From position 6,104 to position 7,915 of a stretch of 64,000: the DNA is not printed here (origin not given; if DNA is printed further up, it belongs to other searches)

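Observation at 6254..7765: Stand-alone MOCOS/ABA3-type cysteine-desulfurase domain with a signal peptide and no MOSC domain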

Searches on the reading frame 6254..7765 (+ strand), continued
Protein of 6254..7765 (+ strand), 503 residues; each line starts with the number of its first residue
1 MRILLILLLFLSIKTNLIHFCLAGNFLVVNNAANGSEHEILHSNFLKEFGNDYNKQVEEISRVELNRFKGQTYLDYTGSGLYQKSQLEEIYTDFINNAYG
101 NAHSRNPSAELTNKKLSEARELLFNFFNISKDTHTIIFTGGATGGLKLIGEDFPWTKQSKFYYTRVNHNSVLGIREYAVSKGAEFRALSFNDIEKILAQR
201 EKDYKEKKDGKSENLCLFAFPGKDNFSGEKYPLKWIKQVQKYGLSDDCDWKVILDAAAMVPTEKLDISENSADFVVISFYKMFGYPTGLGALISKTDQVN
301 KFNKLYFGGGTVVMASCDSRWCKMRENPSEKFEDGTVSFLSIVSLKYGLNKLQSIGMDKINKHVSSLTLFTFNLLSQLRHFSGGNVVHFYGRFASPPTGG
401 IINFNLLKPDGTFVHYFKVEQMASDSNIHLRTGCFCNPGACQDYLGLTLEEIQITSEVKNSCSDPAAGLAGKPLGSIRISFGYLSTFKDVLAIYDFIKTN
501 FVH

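Call 6: find_homologous_proteins(query=window:6254-7762:+, max_evalue=0.00001)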
Query window:6254-7762:+ (503 aa): 4688 proteins with E <= 0.00001 among 8000 candidates; the best 120 are listed.
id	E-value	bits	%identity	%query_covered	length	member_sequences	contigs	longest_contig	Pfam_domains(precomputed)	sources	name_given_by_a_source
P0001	0.0e+0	1051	90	100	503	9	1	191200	PF00266.26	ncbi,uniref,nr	ncbi:cysteine desulfurase selenocysteine lyase-like PLP dependent transferase superfamily [Cryptospo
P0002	3.4e-296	1001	87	96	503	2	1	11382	PF00266.26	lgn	-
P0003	1.1e-279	947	82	99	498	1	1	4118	PF00266.26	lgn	-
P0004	4.4e-271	918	80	97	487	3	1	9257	PF00266.26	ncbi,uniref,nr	ncbi:cysteine desulfurase/selenocysteine lyase-like PLP dependent transferase-like protein [Cryptosp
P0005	5.5e-240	816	75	93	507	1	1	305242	PF00266.26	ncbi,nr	ncbi:cysteine desulfurase/selenocysteine lyase family PLP dependent transferase superfamily protein 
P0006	2.4e-221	754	70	93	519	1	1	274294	PF00266.26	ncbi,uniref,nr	ncbi:molybdenum cofactor sulfurase [Cryptosporidium ryanae]|uniref:molybdenum cofactor sulfurase n=1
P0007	6.1e-221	753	70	93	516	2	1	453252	PF00266.26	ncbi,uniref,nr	ncbi:cysteine desulfurase selenocysteine lyase-like PLP dependent transferase superfamily [Cryptospo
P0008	2.1e-189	649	59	92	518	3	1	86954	PF00266.26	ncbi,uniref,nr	ncbi:class V family protein [Cryptosporidium andersoni]|uniref:Class V family protein n=1 Tax=Crypto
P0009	3.1e-173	596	56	89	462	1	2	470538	PF00266.26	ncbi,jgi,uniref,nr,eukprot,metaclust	ncbi:unnamed protein product [Vitrella brassicaformis CCMP3155]|uniref:Aminotransferase class V doma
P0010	8.5e-171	588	55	94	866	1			PF00266.26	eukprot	eukprot:GHVS01097215.1.p1 GENE.GHVS01097215.1~~GHVS01097215.1.p1 ORF type:complete len:867 (+),score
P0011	7.4e-170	584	54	94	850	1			PF00266.26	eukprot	eukprot:GHVS01097214.1.p1 GENE.GHVS01097214.1~~GHVS01097214.1.p1 ORF type:complete len:851 (+),score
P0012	2.0e-169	583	54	93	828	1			PF00266.26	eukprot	eukprot:GHVS01097213.1.p1 GENE.GHVS01097213.1~~GHVS01097213.1.p1 ORF type:complete len:829 (+),score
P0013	3.1e-168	579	55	89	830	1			PF00266.26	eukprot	eukprot:GHVS01097216.1.p1 GENE.GHVS01097216.1~~GHVS01097216.1.p1 ORF type:complete len:831 (+),score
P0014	3.9e-166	572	54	91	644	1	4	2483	PF00266.26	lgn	-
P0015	3.5e-164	566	52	91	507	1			PF00266.26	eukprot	eukprot:GHVP01053768.1.p1 GENE.GHVP01053768.1~~GHVP01053768.1.p1 ORF type:complete len:515 (-),score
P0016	1.4e-156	541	50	93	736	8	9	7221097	PF00266.26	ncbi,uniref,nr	ncbi:cysteine desulfurase/selenocysteine lyase family PLP dependent transferase superfamily protein 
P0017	1.7e-155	537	50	93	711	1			PF00266.26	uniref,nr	uniref:Molybdopterin cofactor sulfurase, putative n=1 Tax=Neospora caninum (strain Liverpool) TaxID=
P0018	1.4e-154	534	48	93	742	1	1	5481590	PF00266.26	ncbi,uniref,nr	ncbi:cysteine desulfurase/selenocysteine lyase family PLP dependent transferase superfamily protein 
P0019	2.0e-146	507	48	92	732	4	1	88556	PF00266.26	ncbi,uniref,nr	ncbi:molybdopterin cofactor sulfurase, putative [Eimeria necatrix]|uniref:Molybdopterin cofactor sul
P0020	7.4e-144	499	50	91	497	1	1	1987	PF00266.26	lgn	-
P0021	1.0e-141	492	51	91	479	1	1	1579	PF00266.26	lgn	-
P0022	5.2e-141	489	46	93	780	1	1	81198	PF00266.26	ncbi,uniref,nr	ncbi:cysteine desulfurase selenocysteine lyase family plp dependent transferase superfamily protein 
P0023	2.7e-140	487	49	89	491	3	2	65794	PF00266.26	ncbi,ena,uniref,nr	ncbi:MAG: hypothetical protein KVP17_003763 [Porospora cf. gigantea B]|uniref:uncharacterized protei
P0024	5.7e-139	483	46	92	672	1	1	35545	PF00266.26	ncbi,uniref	ncbi:molybdenum cofactor sulfurase, partial [Cyclospora cayetanensis]|uniref:Molybdenum cofactor sul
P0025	1.2e-135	472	48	90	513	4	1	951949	PF00266.26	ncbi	ncbi:hypothetical protein WA171_005942, partial [Blastocystis sp. BT1]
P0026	3.1e-135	470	47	91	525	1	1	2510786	PF00266.26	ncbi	ncbi:hypothetical protein WA158_001041 [Blastocystis sp. Blastoise]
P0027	5.2e-133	463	47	91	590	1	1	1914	PF00266.26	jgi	-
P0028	1.8e-132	461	46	90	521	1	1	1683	PF00266.26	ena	-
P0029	3.4e-129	450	45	92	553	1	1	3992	PF00266.26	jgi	jgi:selenocysteine lyase/cysteine desulfurase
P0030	6.3e-129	449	44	90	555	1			PF00266.26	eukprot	eukprot:TRINITY_DN4379_c0_g5_i2.p1 TRINITY_DN4379_c0_g5~~TRINITY_DN4379_c0_g5_i2.p1 ORF type:complet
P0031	1.2e-128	448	45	92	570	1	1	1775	PF00266.26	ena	-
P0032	1.6e-128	448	45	92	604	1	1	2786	PF00266.26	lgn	-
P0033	1.6e-128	448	45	92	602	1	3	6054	PF00266.26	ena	-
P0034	1.6e-128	448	45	92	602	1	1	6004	PF00266.26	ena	-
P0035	3.8e-128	447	45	90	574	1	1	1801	PF00266.26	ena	-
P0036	4.0e-128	447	46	90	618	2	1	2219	PF00266.26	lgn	-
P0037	1.3e-127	445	44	90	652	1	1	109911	PF00266.26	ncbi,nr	ncbi:molybdenum cofactor sulfurase [Pelomyxa schiedti]|nr:molybdenum cofactor sulfurase [Pelomyxa sc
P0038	1.5e-127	445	45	91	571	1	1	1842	PF00266.26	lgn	-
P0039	1.7e-127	445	44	92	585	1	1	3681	PF00266.26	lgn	-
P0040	4.3e-127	443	46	90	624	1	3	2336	PF00266.26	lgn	-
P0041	2.0e-125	438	43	92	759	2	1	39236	PF00266.26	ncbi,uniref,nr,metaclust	ncbi:molybdopterin cofactor sulfurase, putative [Eimeria maxima]|uniref:Molybdopterin cofactor sulfu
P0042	6.4e-124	433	44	91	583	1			PF00266.26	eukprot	eukprot:m51a1_g6643 putative molybdenum cofactor sulfurase (584) ;mRNA; f:112609-114495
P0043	1.8e-123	431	44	89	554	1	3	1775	PF00266.26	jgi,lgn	-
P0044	5.2e-123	430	42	100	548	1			PF00266.26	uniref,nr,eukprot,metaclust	uniref:Molybdenum cofactor sulfurase n=1 Tax=Stygiella incarcerata TaxID=1712417 RepID=A0A192ZIE3_9E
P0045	5.0e-122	427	45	89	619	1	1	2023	PF00266.26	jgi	-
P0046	1.3e-121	425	43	91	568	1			PF00266.26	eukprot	eukprot:TRINITY_DN2481_c0_g1_i1.p1 TRINITY_DN2481_c0_g1~~TRINITY_DN2481_c0_g1_i1.p1 ORF type:complet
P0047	1.6e-121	425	45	91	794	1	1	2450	PF00266.26,PF03473.24,PF03476.22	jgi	-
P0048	2.9e-121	424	45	85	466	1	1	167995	PF00266.26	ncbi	ncbi:hypothetical protein Esti_002734 [Eimeria stiedai]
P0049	7.3e-121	423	43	92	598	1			PF00266.26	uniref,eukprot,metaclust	uniref:Aminotransferase class V domain-containing protein n=1 Tax=Chromera velia CCMP2878 TaxID=1169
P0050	1.2e-120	422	43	94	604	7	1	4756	PF00266.26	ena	-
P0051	1.5e-120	422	44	89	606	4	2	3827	PF00266.26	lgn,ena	-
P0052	2.6e-120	421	44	89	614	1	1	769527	PF00266.26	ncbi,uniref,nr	ncbi:Molybdenum cofactor sulfurase [Paratrimastix pyriformis]|uniref:Molybdenum cofactor sulfurase n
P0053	1.0e-119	419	45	87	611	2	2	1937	PF00266.26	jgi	-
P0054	2.7e-119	418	40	90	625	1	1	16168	PF00266.26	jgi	jgi:molybdenum cofactor sulfurtransferase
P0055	3.6e-119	417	43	90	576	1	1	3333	PF00266.26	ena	-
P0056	6.4e-119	416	40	91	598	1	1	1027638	PF00266.26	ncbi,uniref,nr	ncbi:Molybdenum cofactor sulfurase [Paratrimastix pyriformis]|uniref:Molybdenum cofactor sulfurase n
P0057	3.0e-118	414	44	89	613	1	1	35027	PF00266.26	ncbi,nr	ncbi:molybdenum cofactor sulfurase [Pelomyxa schiedti]|nr:molybdenum cofactor sulfurase [Pelomyxa sc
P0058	7.1e-118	413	44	91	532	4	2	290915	PF00266.26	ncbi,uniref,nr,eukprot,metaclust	ncbi:hypothetical protein ENUP19_0061G0112 [Entamoeba nuttalli]|uniref:Molybdenum cofactor sulfurase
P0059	2.2e-117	411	51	78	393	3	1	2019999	PF00266.26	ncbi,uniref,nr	ncbi:aminotransferase, putative [Plasmodium gallinaceum]|uniref:Aminotransferase, putative n=1 Tax=P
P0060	6.3e-117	410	43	91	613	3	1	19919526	PF00266.26,PF03476.22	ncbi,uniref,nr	ncbi:hypothetical protein SAY86_003190 [Trapa natans]|uniref:Molybdenum cofactor sulfurase n=1 Tax=T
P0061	1.9e-116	408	42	91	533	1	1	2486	PF00266.26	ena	-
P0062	2.0e-115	405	47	78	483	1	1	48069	PF00266.26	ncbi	ncbi:hypothetical protein Efla_007656 [Eimeria flavescens]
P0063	2.2e-115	405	41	91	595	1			PF00266.26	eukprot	eukprot:gnl/Trimastix_PCT/306.p1 GENE.gnl/Trimastix_PCT/306~~gnl/Trimastix_PCT/306.p1 ORF type:compl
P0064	2.5e-115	405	41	90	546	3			PF00266.26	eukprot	eukprot:gnl/Carplike_NY0171/1259_a1701_793.p1 GENE.gnl/Carplike_NY0171/1259_a1701_793~~gnl/Carplike_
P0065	2.9e-115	404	41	91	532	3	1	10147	PF00266.26,PF03476.22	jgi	jgi:molybdenum cofactor sulfurtransferase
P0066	3.5e-114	401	42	90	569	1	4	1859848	PF00266.26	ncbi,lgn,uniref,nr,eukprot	ncbi:putative molybdenum cofactor sulfurase [Monocercomonoides exilis]|uniref:putative molybdenum co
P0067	2.5e-113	398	43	86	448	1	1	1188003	PF00266.26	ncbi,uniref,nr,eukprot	ncbi:hypothetical protein VOLCADRAFT_64703 [Volvox carteri f. nagariensis]|uniref:Aminotransferase c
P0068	2.5e-113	398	44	85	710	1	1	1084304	PF00266.26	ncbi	ncbi:hypothetical protein Emed_004925 [Eimeria media]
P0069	3.3e-113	398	40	93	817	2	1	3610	PF00085.27,PF00266.26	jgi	-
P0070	3.9e-113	397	44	91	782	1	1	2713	PF00155.28,PF00266.26,PF03473.24,PF03476.22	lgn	-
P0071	5.9e-113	397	39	92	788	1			PF00085.27,PF00266.26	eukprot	eukprot:TRINITY_DN4155_c0_g1_i1.p1 TRINITY_DN4155_c0_g1~~TRINITY_DN4155_c0_g1_i1.p1 ORF type:complet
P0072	1.1e-112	396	43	91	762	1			PF00266.26,PF03473.24,PF03476.22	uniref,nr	uniref:Molybdenum cofactor sulfurase n=1 Tax=Ammopiptanthus nanus TaxID=111851 RepID=A0A0B5A169_9FAB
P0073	1.8e-112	395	41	90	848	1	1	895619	PF00085.27,PF00266.26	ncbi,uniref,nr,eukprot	ncbi:pyridoxal phosphate-dependent transferase [Dunaliella salina]|uniref:Pyridoxal phosphate-depend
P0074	3.4e-112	394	39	91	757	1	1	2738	PF00085.27,PF00266.26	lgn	-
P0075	8.1e-112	393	41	91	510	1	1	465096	PF00266.26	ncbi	ncbi:Molybdenum cofactor sulfurase [Entamoeba marina]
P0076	9.5e-112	393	42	91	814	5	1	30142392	PF00266.26,PF03473.24,PF03476.22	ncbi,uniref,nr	ncbi:molybdenum cofactor sulfurase isoform X2 [Alnus glutinosa]|uniref:molybdenum cofactor sulfurase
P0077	9.9e-112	393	42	91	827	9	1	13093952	PF00266.26,PF03473.24,PF03476.22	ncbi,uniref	ncbi:molybdenum cofactor sulfurase isoform X2 [Typha angustifolia]|uniref:molybdenum cofactor sulfur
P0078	1.1e-111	393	44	91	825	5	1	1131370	PF00266.26,PF03473.24,PF03476.22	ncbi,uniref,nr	ncbi:molybdenum cofactor sulfurase isoform X2 [Momordica charantia]|uniref:Molybdenum cofactor sulfu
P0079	1.4e-111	392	38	91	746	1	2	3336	PF00085.27,PF00266.26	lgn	-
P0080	1.6e-111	392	40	97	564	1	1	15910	PF00266.26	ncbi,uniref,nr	ncbi:Molybdenum cofactor sulfurase [Aduncisulcus paluster]|uniref:Molybdenum cofactor sulfurase n=1 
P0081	3.0e-111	391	43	92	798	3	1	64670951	PF00266.26,PF03473.24,PF03476.22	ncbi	ncbi:hypothetical protein LXL04_037177 [Taraxacum kok-saghyz]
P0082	3.8e-111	391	42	91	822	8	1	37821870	PF00266.26,PF03473.24,PF03476.22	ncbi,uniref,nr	ncbi:hypothetical protein F2P56_004025 [Juglans regia]|uniref:Molybdenum cofactor sulfurase n=3 Tax=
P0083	5.8e-111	390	42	91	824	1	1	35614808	PF00266.26,PF03473.24,PF03476.22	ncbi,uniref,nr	ncbi:hypothetical protein FH972_019417 [Carpinus fangiana]|uniref:Molybdenum cofactor sulfurase n=1 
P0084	6.0e-111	390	40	89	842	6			PF00085.27,PF00266.26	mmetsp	mmetsp:Transcript_19003/g.53201 ORF Transcript_19003/g.53201 Transcript_19003/m.53201 type:complete 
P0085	6.7e-111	390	41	91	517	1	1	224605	PF00266.26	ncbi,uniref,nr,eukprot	ncbi:molybdenum cofactor sulfurase, putative [Entamoeba invadens IP1]|uniref:Molybdenum cofactor sul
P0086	8.9e-111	390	48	75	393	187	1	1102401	PF00266.26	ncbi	ncbi:hypothetical protein WA556_003280, partial [Blastocystis sp. ATCC 50177/Nand II]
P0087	9.5e-111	389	43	91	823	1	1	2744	PF00266.26,PF03473.24,PF03476.22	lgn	-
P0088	1.1e-110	389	43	91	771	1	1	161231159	PF00266.26,PF03473.24,PF03476.22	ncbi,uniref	ncbi:molybdenum cofactor sulfurase isoform X2 [Nicotiana tabacum]|uniref:Molybdenum cofactor sulfura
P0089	1.2e-110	389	43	91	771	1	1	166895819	PF00266.26,PF03473.24,PF03476.22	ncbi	ncbi:molybdenum cofactor sulfurase isoform X2 [Nicotiana sylvestris]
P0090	1.3e-110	389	43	91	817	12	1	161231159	PF00266.26,PF03473.24,PF03476.22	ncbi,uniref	ncbi:molybdenum cofactor sulfurase isoform X1 [Nicotiana tabacum]|uniref:Molybdenum cofactor sulfura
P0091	1.4e-110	389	42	91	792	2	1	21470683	PF00266.26,PF03473.24,PF03476.22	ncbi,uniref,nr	ncbi:Molybdenum cofactor sulfurase [Quillaja saponaria]|uniref:Molybdenum cofactor sulfurase n=1 Tax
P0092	2.4e-110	388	43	91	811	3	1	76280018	PF00266.26,PF03473.24,PF03476.22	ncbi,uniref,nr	ncbi:molybdenum cofactor sulfurase isoform X2 [Mercurialis annua]|uniref:molybdenum cofactor sulfura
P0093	2.5e-110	388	42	91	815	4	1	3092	PF00266.26,PF03473.24,PF03476.22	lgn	-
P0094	5.5e-110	387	42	93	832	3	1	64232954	PF00266.26,PF03473.24,PF03476.22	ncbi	ncbi:hypothetical protein LguiB_030335 [Lonicera macranthoides]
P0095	9.2e-110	386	43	91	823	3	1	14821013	PF00266.26,PF03473.24,PF03476.22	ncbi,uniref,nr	ncbi:molybdenum cofactor sulfurase [Tripterygium wilfordii]|uniref:Molybdenum cofactor sulfurase n=1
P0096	1.1e-109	386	40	85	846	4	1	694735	PF00085.27,PF00266.26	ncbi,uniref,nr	ncbi:hypothetical protein Vafri_16451 [Volvox africanus]|uniref:Thioredoxin domain-containing protei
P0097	1.1e-109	386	42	90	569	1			PF00266.26,PF03476.22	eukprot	eukprot:TRINITY_DN5601_c0_g4_i2.p1 TRINITY_DN5601_c0_g4~~TRINITY_DN5601_c0_g4_i2.p1 ORF type:complet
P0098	1.9e-109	385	47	80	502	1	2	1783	PF00266.26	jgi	-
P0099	2.5e-109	385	40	86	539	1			PF00266.26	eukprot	eukprot:CAMPEP_0184651328 /NCGR_PEP_ID=MMETSP0308-20130426/8915_1 /TAXON_ID=38269 /ORGANISM="Gloeoch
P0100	2.7e-109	385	43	91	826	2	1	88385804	PF00266.26,PF03473.24,PF03476.22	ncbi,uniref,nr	ncbi:molybdenum cofactor sulfurase isoform X2 [Malania oleifera]|uniref:molybdenum cofactor sulfuras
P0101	2.9e-109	385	42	91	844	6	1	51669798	PF00266.26,PF03473.24,PF03476.22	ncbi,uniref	ncbi:hypothetical protein M5K25_018264 [Dendrobium thyrsiflorum]|uniref:Molybdenum cofactor sulfuras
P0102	3.1e-109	384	44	85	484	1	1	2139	PF00266.26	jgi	-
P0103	3.2e-109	384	39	88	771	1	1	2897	PF00085.27,PF00266.26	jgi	-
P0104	3.9e-109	384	42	91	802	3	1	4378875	PF00266.26,PF03473.24,PF03476.22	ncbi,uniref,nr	ncbi:hypothetical protein CDL15_Pgr024269 [Punica granatum]|uniref:Molybdenum cofactor sulfurase n=1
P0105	4.8e-109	384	42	91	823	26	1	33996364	PF00266.26,PF03473.24,PF03476.22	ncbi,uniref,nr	ncbi:molybdenum cofactor sulfurase isoform X3 [Cucumis melo]|uniref:Molybdenum cofactor sulfurase n=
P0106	5.3e-109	384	41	91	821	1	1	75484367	PF00266.26,PF03473.24,PF03476.22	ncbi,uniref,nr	ncbi:Molybdenum cofactor sulfurase [Sesamum alatum]|uniref:Molybdenum cofactor sulfurase n=1 Tax=Ses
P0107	5.4e-109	384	42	92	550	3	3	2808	PF00266.26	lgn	-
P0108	5.7e-109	384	43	91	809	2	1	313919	PF00266.26,PF03473.24,PF03476.22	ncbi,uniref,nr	ncbi:Glycine dehydrogenase [Trema orientale]|uniref:Molybdenum cofactor sulfurase n=1 Tax=Trema orie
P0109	7.3e-109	383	42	91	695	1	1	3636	PF00266.26,PF03473.24,PF03476.22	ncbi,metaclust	ncbi:molybdenum cofactor sulfurase, partial [Genlisea aurea]|metaclust:status=active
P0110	8.2e-109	383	43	91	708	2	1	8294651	PF00266.26,PF03476.22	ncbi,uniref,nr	ncbi:molybdenum cofactor sulfurase isoform X2 [Andrographis paniculata]|uniref:molybdenum cofactor s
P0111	1.3e-108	382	42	91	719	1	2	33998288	PF00266.26,PF03476.22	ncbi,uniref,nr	ncbi:Molybdenum cofactor sulfurase [Citrus sinensis]|uniref:Molybdenum cofactor sulfurase n=1 Tax=Ci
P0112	1.4e-108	382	42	91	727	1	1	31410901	PF00266.26,PF03476.22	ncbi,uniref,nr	ncbi:molybdenum cofactor sulfurase isoform X7 [Citrus clementina]|uniref:molybdenum cofactor sulfura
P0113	1.4e-108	382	41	94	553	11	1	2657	PF00266.26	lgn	-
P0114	1.9e-108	382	42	91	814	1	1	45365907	PF00266.26,PF03473.24,PF03476.22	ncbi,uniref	ncbi:hypothetical protein VNO77_39176 [Canavalia gladiata]|uniref:Molybdenum cofactor sulfurase n=1 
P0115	1.9e-108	382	42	91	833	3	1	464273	PF00266.26,PF03473.24,PF03476.22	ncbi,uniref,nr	ncbi:molybdenum cofactor sulfurase isoform X2 [Phalaenopsis equestris]|uniref:molybdenum cofactor su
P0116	2.0e-108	382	42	91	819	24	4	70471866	PF00266.26,PF03473.24,PF03476.22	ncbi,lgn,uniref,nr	ncbi:hypothetical protein KY290_012455 [Solanum tuberosum]|uniref:Molybdenum cofactor sulfurase n=1 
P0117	2.1e-108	382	43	91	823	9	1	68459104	PF00266.26,PF03473.24,PF03476.22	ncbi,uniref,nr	ncbi:hypothetical protein LWI29_028205 [Acer saccharum]|uniref:Molybdenum cofactor sulfurase n=1 Tax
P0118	2.2e-108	382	42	91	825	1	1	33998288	PF00266.26,PF03473.24,PF03476.22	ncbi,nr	ncbi:Molybdenum cofactor sulfurase [Citrus sinensis]|nr:Molybdenum cofactor sulfurase [Citrus sinens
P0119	2.2e-108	382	42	91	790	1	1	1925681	PF00266.26,PF03473.24,PF03476.22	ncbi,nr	ncbi:hypothetical protein CUMW_066650 [Citrus unshiu]|nr:hypothetical protein CUMW_066650 [Citrus un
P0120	2.2e-108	382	42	91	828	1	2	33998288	PF00266.26,PF03473.24,PF03476.22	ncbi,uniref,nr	ncbi:molybdenum cofactor sulfurase isoform X1 [Citrus sinensis]|uniref:molybdenum cofactor sulfurase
